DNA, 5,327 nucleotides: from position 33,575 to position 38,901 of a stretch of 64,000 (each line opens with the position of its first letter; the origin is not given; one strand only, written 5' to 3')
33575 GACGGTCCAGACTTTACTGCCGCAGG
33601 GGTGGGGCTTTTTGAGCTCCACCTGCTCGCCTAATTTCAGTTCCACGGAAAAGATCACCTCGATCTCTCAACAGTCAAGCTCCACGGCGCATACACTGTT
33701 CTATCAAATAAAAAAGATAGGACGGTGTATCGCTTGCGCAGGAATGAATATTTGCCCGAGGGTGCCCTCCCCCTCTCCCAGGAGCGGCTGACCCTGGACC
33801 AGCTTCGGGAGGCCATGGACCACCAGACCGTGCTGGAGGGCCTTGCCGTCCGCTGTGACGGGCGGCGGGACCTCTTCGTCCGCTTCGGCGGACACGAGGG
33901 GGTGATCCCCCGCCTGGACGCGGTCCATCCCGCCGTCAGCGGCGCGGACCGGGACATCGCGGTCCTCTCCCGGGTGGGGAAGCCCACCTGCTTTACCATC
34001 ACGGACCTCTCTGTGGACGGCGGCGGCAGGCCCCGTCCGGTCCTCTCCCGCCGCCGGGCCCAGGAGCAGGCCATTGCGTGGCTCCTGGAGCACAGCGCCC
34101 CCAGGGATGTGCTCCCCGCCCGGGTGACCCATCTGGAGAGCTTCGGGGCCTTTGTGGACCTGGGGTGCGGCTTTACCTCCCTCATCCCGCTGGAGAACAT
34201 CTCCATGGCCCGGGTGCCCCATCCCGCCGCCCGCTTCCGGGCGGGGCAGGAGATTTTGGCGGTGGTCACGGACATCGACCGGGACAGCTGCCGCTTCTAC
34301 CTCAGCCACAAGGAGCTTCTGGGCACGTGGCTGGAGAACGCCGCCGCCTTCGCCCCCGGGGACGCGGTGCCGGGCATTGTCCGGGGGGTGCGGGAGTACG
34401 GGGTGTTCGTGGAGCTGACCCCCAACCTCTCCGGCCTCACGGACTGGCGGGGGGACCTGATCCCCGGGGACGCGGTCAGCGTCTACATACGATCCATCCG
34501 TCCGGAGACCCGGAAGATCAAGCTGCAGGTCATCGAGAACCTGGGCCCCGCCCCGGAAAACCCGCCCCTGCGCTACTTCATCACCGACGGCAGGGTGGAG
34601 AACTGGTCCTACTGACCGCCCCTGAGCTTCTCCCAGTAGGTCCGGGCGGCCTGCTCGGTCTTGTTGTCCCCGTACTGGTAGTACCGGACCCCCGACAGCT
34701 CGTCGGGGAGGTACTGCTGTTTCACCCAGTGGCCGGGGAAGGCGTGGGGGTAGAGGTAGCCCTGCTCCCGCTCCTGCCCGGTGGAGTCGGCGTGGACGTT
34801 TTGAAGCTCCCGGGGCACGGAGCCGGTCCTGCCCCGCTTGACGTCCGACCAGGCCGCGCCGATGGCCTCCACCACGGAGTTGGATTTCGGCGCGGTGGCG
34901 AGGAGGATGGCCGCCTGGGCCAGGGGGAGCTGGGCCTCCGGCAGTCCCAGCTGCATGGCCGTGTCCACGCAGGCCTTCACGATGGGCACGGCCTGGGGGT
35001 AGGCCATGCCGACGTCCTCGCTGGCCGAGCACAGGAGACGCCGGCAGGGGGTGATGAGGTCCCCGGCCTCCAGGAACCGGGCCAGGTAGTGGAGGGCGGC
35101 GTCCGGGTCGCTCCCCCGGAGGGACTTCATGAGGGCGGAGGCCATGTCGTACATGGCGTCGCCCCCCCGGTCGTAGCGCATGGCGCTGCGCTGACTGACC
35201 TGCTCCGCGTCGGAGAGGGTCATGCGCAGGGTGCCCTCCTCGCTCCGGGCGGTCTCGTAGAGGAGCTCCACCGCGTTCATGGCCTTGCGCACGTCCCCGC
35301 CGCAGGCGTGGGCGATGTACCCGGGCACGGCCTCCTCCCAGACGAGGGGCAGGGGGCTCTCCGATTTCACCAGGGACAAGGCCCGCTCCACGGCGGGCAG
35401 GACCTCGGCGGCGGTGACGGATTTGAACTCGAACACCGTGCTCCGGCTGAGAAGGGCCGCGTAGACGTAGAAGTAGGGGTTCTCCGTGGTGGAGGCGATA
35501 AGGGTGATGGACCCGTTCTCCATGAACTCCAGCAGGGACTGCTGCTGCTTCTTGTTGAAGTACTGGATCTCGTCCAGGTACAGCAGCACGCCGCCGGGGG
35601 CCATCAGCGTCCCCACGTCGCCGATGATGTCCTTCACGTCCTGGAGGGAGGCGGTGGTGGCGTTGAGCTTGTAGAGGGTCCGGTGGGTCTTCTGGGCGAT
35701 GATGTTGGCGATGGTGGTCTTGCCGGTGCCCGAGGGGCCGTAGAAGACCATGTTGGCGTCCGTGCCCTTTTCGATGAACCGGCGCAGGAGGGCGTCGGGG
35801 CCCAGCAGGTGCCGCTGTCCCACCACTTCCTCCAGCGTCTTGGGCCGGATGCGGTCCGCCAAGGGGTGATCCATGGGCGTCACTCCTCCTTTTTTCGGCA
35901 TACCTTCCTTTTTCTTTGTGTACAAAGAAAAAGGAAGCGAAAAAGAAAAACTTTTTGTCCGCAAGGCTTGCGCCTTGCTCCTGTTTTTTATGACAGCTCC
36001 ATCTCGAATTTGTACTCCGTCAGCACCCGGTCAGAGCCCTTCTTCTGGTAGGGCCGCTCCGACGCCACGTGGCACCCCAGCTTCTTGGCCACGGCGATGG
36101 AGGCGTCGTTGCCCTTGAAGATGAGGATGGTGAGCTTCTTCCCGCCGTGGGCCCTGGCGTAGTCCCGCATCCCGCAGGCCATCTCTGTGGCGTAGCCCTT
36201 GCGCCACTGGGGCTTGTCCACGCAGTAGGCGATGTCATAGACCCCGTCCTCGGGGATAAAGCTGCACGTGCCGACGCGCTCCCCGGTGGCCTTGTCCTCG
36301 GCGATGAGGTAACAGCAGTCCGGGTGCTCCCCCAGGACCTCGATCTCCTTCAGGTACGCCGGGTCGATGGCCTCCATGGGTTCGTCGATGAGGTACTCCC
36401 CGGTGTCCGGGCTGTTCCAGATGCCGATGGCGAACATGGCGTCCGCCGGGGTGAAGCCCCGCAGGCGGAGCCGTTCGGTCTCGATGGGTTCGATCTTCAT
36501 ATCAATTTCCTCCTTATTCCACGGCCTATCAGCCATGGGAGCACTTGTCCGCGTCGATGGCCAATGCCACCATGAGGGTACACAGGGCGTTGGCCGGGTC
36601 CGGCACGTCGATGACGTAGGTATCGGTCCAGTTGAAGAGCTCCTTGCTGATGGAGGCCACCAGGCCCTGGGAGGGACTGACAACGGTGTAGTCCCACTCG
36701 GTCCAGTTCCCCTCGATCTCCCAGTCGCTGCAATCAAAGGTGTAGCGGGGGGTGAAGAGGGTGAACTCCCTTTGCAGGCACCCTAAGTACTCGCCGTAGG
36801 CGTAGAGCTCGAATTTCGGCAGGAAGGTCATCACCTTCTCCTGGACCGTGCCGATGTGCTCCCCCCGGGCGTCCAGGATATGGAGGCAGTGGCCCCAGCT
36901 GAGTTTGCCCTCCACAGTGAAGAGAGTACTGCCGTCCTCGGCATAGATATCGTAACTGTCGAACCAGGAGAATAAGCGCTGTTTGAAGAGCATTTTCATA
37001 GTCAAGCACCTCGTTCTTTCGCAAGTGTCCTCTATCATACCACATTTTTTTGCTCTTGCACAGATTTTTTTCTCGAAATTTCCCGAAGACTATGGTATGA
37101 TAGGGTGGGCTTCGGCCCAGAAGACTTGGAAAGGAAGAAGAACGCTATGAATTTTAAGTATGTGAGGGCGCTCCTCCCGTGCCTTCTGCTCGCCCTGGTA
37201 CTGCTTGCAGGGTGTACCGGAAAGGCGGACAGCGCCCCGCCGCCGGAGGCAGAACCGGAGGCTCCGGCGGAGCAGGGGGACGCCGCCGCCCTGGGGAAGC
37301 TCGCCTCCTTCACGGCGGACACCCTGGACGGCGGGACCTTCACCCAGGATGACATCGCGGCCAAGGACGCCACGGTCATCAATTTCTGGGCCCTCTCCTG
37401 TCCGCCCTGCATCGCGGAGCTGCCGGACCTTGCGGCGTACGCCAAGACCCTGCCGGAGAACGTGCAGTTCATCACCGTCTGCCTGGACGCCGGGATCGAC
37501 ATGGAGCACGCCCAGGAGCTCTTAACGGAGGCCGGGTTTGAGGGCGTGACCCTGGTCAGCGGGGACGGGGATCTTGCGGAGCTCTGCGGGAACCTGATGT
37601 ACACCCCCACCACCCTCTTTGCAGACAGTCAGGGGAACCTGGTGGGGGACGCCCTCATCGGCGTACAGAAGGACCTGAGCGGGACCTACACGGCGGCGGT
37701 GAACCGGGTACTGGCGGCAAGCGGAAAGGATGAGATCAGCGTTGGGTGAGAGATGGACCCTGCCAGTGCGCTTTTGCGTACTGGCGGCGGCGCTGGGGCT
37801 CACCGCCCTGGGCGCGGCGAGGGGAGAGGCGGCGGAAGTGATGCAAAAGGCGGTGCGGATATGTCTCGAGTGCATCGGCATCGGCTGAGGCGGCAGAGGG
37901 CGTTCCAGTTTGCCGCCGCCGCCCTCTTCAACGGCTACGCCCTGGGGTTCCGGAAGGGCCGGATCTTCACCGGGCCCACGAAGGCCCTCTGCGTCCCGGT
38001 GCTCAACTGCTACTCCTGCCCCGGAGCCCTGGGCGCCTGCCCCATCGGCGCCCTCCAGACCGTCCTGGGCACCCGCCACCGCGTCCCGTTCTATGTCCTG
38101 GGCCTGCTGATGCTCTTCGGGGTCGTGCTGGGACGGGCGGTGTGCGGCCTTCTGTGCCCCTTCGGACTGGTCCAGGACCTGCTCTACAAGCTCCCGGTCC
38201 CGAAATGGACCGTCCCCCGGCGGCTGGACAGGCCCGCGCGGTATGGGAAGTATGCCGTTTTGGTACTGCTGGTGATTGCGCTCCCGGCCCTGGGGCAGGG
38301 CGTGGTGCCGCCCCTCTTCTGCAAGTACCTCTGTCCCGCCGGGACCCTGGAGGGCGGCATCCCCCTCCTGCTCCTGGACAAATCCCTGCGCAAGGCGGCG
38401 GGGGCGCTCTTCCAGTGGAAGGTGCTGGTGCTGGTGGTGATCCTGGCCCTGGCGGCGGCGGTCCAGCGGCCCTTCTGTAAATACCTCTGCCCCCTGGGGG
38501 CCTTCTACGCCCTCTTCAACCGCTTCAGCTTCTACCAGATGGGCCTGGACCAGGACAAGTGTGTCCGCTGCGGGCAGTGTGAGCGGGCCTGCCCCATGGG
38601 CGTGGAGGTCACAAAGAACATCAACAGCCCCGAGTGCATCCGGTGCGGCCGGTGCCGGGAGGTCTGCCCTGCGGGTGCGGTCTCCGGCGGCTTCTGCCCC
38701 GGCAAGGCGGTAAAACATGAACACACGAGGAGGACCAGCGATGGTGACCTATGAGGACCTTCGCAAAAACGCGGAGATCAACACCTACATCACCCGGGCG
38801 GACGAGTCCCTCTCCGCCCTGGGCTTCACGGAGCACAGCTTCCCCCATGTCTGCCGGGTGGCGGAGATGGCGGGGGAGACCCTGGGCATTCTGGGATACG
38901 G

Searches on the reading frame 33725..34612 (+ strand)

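Call 9: search_protein_families(library=pfam, proteins=[window:33725-34612:+], max_evalue=0.001)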
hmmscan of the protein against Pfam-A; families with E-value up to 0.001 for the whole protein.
window:33725-34612:+ (296 aa): 2 families
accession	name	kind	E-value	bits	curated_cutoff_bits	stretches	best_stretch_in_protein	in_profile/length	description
PF00575.29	S1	-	2.9e-19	69.7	22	1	128-196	6-74/74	S1 RNA binding domain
PF23459.1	S1_RRP5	-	1.7e-05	25.7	27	0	130-186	7-63/72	RRP5 S1 domain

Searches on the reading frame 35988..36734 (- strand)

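Call 83: search_protein_families(library=pfam, proteins=[window:35988-36734:-], max_evalue=0.001)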
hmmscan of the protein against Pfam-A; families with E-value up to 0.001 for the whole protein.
window:35988-36734:- (248 aa): 2 families
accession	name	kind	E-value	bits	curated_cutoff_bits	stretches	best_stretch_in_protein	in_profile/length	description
PF13302.13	Acetyltransf_3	-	2.5e-20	74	25.4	1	88-221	1-137/138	Acetyltransferase (GNAT) domain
PF00583.31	Acetyltransf_1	-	3.3e-11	43.9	20.7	1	131-220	27-115/116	Acetyltransferase (GNAT) family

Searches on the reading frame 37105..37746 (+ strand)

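Call 83: search_protein_families(library=pfam, proteins=[window:37105-37746:+], max_evalue=0.001)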
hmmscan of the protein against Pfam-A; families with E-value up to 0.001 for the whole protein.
window:37105-37746:+ (214 aa): 3 families
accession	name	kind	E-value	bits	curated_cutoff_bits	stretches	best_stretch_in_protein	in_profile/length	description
PF00578.27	AhpC-TSA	-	3e-10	40.5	26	1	66-179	5-121/124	AhpC/TSA family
PF08534.16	Redoxin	-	1.5e-09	38.3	26.6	1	68-180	8-129/148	Redoxin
PF00085.26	Thioredoxin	-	0.0002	21.8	23.5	1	82-129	12-60/103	Thioredoxin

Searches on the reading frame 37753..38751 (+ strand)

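Call 83: search_protein_families(library=pfam, proteins=[window:37753-38751:+], max_evalue=0.001)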
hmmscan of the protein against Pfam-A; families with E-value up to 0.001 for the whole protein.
window:37753-38751:+ (333 aa): 10 families
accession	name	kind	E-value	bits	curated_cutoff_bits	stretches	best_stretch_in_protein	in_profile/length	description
PF12801.12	Fer4_5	-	5.3e-18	65.1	22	2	116-155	9-48/48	4Fe-4S binding domain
PF00037.32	Fer4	-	3.6e-11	42.8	21.1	2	266-283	4-21/24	4Fe-4S binding domain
PF13237.11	Fer4_10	-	8.7e-09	35.6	25.5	1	263-306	2-53/53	4Fe-4S dicluster domain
PF12838.12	Fer4_7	-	1.7e-08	35.2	27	1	242-284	8-52/52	4Fe-4S dicluster domain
PF13187.11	Fer4_9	-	1.2e-07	32.1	27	1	269-309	1-51/52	4Fe-4S dicluster domain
PF12797.12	Fer4_2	-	4.6e-07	29.8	24.5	1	265-281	5-21/22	4Fe-4S binding domain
PF12837.12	Fer4_6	-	3.1e-06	27.3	25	1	266-284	5-23/24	4Fe-4S binding domain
PF25160.1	LdpA_Fe-S-bd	-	1.9e-05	24.8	27.6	1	239-283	7-41/49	LdpA Fe-S cluster-binding domain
PF14697.11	Fer4_21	-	0.00019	21.9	35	1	265-309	3-56/59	4Fe-4S dicluster domain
PF12800.12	Fer4_4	-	0.00028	21.4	24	1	268-283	2-17/17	4Fe-4S binding domain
